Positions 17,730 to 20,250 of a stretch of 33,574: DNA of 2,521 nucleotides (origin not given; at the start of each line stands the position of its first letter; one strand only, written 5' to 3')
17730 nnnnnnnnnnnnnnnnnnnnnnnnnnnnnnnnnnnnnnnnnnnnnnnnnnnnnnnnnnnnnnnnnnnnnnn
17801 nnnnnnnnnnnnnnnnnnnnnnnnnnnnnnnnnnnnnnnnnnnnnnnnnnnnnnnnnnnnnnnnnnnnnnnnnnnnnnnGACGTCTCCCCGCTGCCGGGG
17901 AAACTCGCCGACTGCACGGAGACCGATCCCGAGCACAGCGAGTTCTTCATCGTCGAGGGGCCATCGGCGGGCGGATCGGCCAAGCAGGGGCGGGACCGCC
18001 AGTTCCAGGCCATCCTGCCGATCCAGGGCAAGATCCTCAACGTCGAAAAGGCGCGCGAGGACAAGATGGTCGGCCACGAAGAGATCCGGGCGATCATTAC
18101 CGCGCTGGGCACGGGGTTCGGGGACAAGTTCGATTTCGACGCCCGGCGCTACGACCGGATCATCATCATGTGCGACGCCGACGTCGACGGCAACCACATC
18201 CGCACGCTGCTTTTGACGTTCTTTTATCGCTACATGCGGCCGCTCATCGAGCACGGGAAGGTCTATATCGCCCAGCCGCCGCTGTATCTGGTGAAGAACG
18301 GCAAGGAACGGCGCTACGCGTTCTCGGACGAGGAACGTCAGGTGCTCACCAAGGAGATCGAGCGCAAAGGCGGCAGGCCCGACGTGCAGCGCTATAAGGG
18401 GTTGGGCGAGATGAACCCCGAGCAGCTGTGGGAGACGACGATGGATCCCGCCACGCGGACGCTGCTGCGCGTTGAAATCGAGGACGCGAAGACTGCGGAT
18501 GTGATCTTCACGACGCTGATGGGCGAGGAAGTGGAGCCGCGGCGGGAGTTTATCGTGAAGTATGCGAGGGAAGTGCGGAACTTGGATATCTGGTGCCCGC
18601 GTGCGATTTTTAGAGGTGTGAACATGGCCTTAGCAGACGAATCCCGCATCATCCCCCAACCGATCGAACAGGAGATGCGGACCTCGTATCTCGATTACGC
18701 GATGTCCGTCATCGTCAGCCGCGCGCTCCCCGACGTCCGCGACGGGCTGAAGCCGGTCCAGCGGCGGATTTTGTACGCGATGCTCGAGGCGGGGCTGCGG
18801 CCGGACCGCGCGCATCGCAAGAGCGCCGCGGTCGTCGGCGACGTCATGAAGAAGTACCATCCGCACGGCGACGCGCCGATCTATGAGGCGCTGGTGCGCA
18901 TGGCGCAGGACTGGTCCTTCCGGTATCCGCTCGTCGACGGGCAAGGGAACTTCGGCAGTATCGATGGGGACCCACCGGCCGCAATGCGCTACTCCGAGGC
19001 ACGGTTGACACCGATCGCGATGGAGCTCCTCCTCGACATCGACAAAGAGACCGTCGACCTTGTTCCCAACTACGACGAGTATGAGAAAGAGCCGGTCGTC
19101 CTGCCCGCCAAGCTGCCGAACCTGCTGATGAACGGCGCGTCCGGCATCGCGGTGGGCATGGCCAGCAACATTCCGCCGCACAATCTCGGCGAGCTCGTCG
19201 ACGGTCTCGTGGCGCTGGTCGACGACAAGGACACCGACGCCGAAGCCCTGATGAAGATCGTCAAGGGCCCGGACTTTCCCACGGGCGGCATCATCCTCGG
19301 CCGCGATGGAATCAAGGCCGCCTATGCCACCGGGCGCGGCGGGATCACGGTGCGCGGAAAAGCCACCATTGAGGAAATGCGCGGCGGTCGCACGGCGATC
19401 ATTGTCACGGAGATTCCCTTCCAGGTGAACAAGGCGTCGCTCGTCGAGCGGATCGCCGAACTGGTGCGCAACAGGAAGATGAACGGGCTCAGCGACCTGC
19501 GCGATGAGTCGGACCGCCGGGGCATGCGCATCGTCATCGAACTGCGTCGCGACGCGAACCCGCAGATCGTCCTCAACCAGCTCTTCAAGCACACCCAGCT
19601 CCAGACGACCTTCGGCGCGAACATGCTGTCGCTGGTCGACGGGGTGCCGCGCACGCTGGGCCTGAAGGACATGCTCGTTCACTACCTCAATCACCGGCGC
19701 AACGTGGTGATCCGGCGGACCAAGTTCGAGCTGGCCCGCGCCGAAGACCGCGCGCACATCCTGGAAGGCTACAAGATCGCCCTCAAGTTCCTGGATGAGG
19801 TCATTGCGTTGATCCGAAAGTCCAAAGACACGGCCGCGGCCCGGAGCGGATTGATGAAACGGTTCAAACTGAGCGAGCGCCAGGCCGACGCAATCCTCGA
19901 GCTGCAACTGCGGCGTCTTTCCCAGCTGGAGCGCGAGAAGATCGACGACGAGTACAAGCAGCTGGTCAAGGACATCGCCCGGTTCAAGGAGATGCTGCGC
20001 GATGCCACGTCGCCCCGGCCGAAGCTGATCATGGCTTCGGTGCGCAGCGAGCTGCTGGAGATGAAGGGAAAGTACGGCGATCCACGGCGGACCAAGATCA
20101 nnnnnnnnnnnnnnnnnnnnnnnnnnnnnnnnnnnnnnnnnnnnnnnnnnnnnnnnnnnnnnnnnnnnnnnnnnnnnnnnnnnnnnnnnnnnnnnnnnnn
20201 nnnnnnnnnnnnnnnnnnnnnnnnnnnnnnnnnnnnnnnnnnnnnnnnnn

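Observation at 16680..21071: gyrB and gyrA are joined into one uninterrupted 1463-codon ORF (the expected stop position reads TGG)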

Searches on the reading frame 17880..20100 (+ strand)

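Call 37: search_solved_structures(query=window:17880-20100:+, max_evalue=1e-30, show_alignments=1)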
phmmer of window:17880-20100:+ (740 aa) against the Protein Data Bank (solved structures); distinct sequences matched with E-value up to 1e-30: 73 (the best 60 are shown).
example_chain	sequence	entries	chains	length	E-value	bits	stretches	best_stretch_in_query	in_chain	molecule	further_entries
2xco_A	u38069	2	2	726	1.1e-274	916.2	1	1-740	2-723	DNA GYRASE SUBUNIT B, DNA GYRASE SUBUNIT A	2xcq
2xcr_B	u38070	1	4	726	3.7e-274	914.5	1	1-740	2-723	DNA GYRASE SUBUNIT B, DNA GYRASE SUBUNIT A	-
9foy_A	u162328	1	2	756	1.7e-261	872.6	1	1-740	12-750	DNA gyrase subunit B,DNA gyrase subunit A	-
5npp_B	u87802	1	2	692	2.4e-261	872.1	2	172-740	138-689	DNA gyrase subunit B,DNA gyrase subunit B,DNA gyrase subunit A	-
6gau_A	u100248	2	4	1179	2.6e-261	872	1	1-740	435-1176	DNA gyrase subunit B,DNA gyrase subunit A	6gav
6z1a_B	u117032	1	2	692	7.5e-261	870.5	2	172-740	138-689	DNA gyrase subunit B,DNA gyrase subunit A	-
4plb_B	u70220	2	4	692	7.8e-261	870.5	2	172-740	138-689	Chimera protein of DNA gyrase subunits B and A | DNA gyrase subunit A and B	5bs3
2xcs_B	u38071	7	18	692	7.8e-261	870.5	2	172-740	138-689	DNA GYRASE SUBUNIT B, DNA GYRASE SUBUNIT A | DNA gyrase subunit B,DNA gyrase subunit B,DNA gyrase subunit A | DNA gyrase subunit B,DNA gyrase subunit A Chimera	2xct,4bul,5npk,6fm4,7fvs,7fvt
7mvs_A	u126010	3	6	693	7.9e-261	870.5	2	172-740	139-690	DNA gyrase subunit B,DNA gyrase subunit A | DNA gyrase subunit B fusion with DNA gyrase subunit A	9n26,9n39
9nx4_A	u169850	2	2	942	1e-254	850.2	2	165-660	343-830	DNA gyrase subunit B,DNA gyrase subunit A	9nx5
4z3o_A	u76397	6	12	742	1.5e-214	717.5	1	4-738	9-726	DNA topoisomerase 4 subunit B,ParE30-ParC55 fused topo IV from S. pneumoniae | DNA topoisomerase 4 subunit B,DNA topoisomerase 4 subunit A | Fused ParE30ParC55 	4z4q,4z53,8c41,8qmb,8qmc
9gef_A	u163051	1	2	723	2.2e-214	717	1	5-738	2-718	DNA TOPOISOMERASE (ATP-HYDROLYZING),DNA TOPOISOMERASE 4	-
4i3h_A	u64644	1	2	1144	6.4e-214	715.4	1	4-738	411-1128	DNA topoisomerase 4 subunit B,DNA topoisomerase 4 subunit A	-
4ddq_A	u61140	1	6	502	7.6e-189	632.5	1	261-740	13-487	DNA gyrase subunit A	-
6fqm_A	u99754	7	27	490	2.1e-188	631.1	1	254-740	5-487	DNA gyrase subunit A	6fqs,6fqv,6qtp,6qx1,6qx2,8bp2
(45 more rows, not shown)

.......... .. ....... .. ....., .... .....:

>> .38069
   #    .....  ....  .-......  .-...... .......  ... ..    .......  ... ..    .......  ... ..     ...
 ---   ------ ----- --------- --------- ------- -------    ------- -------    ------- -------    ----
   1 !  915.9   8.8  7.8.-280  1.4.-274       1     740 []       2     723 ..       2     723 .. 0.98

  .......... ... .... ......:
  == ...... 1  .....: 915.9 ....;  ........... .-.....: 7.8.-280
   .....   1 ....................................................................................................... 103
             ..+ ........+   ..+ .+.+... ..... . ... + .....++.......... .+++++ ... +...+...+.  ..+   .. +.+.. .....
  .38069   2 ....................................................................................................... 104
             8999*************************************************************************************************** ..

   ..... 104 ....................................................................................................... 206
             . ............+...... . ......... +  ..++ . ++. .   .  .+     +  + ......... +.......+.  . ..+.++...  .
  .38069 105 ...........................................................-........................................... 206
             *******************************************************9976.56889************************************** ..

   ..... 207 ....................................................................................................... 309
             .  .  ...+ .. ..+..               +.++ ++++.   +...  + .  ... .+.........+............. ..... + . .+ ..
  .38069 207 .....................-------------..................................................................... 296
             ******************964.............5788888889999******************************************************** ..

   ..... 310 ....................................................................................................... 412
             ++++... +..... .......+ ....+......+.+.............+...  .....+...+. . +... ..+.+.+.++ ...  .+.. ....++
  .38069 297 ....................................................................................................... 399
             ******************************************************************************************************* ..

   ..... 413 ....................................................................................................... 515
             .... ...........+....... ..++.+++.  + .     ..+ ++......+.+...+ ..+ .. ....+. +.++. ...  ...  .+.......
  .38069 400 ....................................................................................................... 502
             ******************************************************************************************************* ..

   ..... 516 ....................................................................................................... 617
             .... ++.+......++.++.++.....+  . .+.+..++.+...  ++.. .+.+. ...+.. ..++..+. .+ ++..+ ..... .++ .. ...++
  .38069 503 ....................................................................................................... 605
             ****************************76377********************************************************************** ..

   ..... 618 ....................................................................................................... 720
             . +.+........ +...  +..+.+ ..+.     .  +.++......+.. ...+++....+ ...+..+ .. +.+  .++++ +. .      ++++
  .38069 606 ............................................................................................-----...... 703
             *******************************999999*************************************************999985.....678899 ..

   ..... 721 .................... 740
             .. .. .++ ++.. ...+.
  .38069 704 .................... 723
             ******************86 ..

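Call 74: predict_structure(alignment_id=A1)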
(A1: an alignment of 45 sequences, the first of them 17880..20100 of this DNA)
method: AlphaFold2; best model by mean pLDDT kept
length: 740 residues; sequences in the alignment: 45
mean_pLDDT: 66.1   pTM: 0.40
mean pLDDT of the five models: 66.1, 62.8, 61.9, 59.3, 58.5
residues with pLDDT >= 90: 45; 70-90: 368; 50-70: 112; < 50: 215
segments of 3 or more residues with pLDDT < 50: 1-3, 52-62, 234-255, 277-297, 310-320, 322-433, 465-473, 577-581, 583-590, 734-740
pLDDT, mean of each block of 10 residues (from residue 1): 67 89 88 89 86 39 64 88 87 89 73 87 92 83 80 82 83 76 86 87 80 61 64 38 25 58 80 53 28 47 54 46 39 29 28 26 31 39 41 29 26 33 28 60 86 81 53 57 59 77 83 62 82 85 70 88 85 58 44 71 76 80 85 83 84 87 87 68 73 86 83 77 77 43
secondary structure, 60 per line:
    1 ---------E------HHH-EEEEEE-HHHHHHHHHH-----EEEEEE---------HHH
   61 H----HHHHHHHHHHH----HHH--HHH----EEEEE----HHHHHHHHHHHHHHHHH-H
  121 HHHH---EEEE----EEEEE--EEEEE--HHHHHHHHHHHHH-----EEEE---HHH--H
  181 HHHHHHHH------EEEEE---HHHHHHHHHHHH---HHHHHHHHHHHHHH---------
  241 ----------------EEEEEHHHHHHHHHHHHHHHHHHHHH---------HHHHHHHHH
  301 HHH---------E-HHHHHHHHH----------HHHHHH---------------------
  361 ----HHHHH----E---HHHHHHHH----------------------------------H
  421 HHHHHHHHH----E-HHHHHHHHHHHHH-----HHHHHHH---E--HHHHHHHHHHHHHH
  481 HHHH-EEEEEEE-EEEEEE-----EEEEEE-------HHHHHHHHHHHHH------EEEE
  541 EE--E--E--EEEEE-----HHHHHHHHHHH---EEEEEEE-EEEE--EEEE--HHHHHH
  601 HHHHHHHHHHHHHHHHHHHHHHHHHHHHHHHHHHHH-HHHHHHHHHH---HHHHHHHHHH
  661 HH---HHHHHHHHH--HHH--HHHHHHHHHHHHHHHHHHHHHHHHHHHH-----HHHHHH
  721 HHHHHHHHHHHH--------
elements in order (helices of 4 or more, strands of 3 or more residues): E21-26 H28-37 E43-48 H58-61 H66-76 E93-97 H102-118 H120-124 E128-131 E136-140 E143-147 H150-162 E168-171 H180-188 E195-199 H203-214 H218-231 E257-261 H262-282 H292-303 H315-323 H334-339 H365-369 H378-385 H420-429 H436-448 H454-460 H467-484 E486-492 E494-499 E505-510 H518-530 E537-542 E551-555 H561-571 E575-581 E583-586 E589-592 H595-636 H638-647 H651-662 H666-674 H682-709 H715-732

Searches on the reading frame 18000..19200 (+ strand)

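Call 9: find_related_loci(query=window:18000-19200:+, collection=genome_contigs, flank=6000)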
Query window:18000-19200:+ (400 aa) in genome_contigs; peptide patterns used: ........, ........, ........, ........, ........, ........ (x = any residue, [..] = any of these).
600 stretches matched a pattern (row limit reached: there are more); 600 encode a relative of the query (tblastn E <= 1e-3); the best 80 are kept; 80 distinct loci.
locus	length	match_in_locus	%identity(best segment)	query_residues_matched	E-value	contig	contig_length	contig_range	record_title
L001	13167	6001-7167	66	3-400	1e-175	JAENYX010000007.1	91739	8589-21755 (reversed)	MAG: Clostridium thermobutyricum isolate BL5_bin.9 BL5_bin9_NODE_110_length_91739_cov_22.062236, whole genome shotgun se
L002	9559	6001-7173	63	2-400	8e-171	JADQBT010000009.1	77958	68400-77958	MAG: Halanaerobiales bacterium isolate Soudan_29 NODE_180_length_77958_cov_32.135502, whole genome shotgun sequence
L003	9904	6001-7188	62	1-400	2e-169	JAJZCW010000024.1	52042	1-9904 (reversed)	MAG: Bacillota bacterium isolate JA4.bin15 NODE_610_length_52042_cov_2.350342, whole genome shotgun sequence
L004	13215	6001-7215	63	2-400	2e-169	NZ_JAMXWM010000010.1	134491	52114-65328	Sporolactobacillus shoreicorticis strain LMG 29111 10, whole genome shotgun sequence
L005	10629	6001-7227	63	1-400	2e-168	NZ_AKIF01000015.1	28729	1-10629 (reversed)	Alkalibacillus haloalkaliphilus C5 contig15, whole genome shotgun sequence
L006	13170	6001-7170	63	3-400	4e-168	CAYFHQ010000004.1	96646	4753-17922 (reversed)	MAG TPA_asm: uncultured Peptostreptococcaceae bacterium isolate ERP003628_co2_39 genome assembly, contig: NODE_142_lengt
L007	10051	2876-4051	63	3-400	5e-167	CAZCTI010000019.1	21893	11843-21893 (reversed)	MAG TPA_asm: uncultured Clostridia bacterium isolate binchicken_co45_544 genome assembly, contig: NODE_3877_length_21893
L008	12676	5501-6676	62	3-400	2e-165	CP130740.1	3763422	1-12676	Eubacteriaceae bacterium ES2 chromosome, complete genome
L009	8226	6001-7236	59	1-400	4e-165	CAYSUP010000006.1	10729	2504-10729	MAG TPA_asm: uncultured archaeon isolate SRP098346_co1_255 genome assembly, contig: NODE_7776_length_10729_cov_5.751452,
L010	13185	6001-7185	61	1-400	3e-164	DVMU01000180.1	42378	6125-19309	MAG TPA_asm: Candidatus Pullichristensenella excrementigallinarum isolate ChiHcec3-11533 ChiHcec3__C269369_L42378_SRR632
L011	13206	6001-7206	61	2-400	8e-163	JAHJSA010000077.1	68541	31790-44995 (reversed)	MAG: Actinomycetota bacterium isolate OS_PC_MetaG.mb.176 OS_PC_MetaG.mb.176_k141_619841, whole genome shotgun sequence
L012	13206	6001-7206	61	3-400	2e-161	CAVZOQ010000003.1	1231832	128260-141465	MAG: uncultured Actinomycetes bacterium isolate MFD02840.bin.2.33 genome assembly, contig: contig_41742, whole genome sh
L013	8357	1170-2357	60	2-400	3e-161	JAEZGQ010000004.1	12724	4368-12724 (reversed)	MAG: Bacillota bacterium isolate OH_CDB_108 k127_930269, whole genome shotgun sequence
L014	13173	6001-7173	59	2-400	3e-160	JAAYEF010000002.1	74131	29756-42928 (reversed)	MAG: Candidatus Cloacimonadota bacterium isolate AS06rmzACSIP_72 70109_AS06, whole genome shotgun sequence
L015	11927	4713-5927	60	1-400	3e-157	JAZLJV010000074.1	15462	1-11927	MAG: Clostridia bacterium isolate T1900044961_TA20190021.MAGScoT_cleanbin_000058 SGB_3951_k141_421253, whole genome shot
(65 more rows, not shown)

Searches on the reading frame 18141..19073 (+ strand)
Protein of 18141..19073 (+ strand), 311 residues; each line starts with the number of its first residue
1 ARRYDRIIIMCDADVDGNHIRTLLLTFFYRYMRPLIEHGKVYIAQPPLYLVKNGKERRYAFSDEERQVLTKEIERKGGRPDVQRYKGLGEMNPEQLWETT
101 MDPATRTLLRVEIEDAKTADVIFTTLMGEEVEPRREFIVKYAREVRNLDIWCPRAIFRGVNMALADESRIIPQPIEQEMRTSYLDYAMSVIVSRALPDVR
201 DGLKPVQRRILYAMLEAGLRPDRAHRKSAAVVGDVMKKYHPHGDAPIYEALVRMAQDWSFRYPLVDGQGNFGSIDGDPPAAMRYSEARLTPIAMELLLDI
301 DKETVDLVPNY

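Call 26: find_homologous_proteins(query=window:18141-19073:+, max_evalue=1e-20)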
Query window:18141-19073:+ (311 aa): 7999 proteins with E <= 1e-20 among 8000 candidates; the best 120 are listed.
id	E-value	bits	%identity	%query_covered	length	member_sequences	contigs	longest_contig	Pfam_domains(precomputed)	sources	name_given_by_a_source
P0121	5.1e-102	359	57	97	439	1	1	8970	PF00986.27,PF00521.27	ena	-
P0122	6.0e-99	349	52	99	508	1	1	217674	PF00986.27,PF00521.27,PF01751.29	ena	-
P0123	1.8e-95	338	-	-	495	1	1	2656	PF00986.27,PF00521.27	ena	-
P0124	1.4e-92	328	-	-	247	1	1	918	PF00986.27,PF00521.27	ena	-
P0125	2.2e-90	321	50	99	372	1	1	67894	PF00986.27,PF00521.27,PF01751.29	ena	-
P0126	1.2e-87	312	57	86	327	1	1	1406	PF00986.27,PF00521.27,PF01751.29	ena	-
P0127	2.5e-87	311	-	-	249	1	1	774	PF00986.27,PF00521.27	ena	-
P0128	1.1e-84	302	68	45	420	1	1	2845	PF18053.7,PF00986.27,PF00521.27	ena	-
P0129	1.8e-84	302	62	76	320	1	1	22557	PF00986.27,PF00521.27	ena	-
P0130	8.2e-84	300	91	48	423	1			PF00521.27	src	-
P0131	9.6e-84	299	66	45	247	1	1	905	PF00986.27,PF00521.27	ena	-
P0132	1.4e-83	299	67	46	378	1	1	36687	PF00986.27,PF00521.27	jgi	jgi:hypothetical protein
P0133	1.4e-83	299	63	74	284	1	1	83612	PF00986.27,PF00521.27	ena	-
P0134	9.9e-83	296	57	74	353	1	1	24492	PF00986.27,PF00521.27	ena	-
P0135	2.4e-82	295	65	71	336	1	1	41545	PF00986.27,PF00521.27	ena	-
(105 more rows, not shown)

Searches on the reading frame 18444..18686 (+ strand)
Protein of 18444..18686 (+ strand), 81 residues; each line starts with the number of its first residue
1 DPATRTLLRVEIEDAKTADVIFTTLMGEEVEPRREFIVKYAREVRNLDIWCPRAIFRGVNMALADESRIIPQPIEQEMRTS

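Call 21: find_related_loci(query=window:18444-18686:+, collection=metagenome_contigs, flank=5000)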
Query seq(81 aa) (81 aa) in metagenome_contigs; peptide patterns used: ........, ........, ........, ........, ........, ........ (x = any residue, [..] = any of these).
600 stretches matched a pattern (row limit reached: there are more); 341 encode a relative of the query (tblastn E <= 1e-3); the best 80 are kept; 80 distinct loci.
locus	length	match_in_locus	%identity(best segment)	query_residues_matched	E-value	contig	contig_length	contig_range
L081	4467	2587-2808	78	1-81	2e-34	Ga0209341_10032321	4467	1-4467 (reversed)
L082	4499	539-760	78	1-81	2e-34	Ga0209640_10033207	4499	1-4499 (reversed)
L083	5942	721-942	75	1-81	3e-33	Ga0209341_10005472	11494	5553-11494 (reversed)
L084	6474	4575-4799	77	1-81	3e-33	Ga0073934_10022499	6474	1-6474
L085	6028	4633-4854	73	1-81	1e-32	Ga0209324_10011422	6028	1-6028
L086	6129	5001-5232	77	1-81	3e-29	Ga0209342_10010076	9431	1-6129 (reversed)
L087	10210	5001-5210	63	1-81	1e-25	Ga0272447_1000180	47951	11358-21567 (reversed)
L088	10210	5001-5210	62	1-81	5e-25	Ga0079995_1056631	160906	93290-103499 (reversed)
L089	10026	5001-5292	86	1-81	1e-25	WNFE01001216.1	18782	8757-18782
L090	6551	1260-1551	86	1-81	1e-25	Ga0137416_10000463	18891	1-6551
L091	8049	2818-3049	77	1-81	7e-24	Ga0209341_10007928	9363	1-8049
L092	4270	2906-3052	80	1-49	4e-20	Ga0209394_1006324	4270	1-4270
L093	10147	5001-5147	73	1-49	2e-19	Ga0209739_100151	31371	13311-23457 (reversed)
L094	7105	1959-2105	73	1-49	2e-19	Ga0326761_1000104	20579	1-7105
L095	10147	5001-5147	73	1-49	4e-19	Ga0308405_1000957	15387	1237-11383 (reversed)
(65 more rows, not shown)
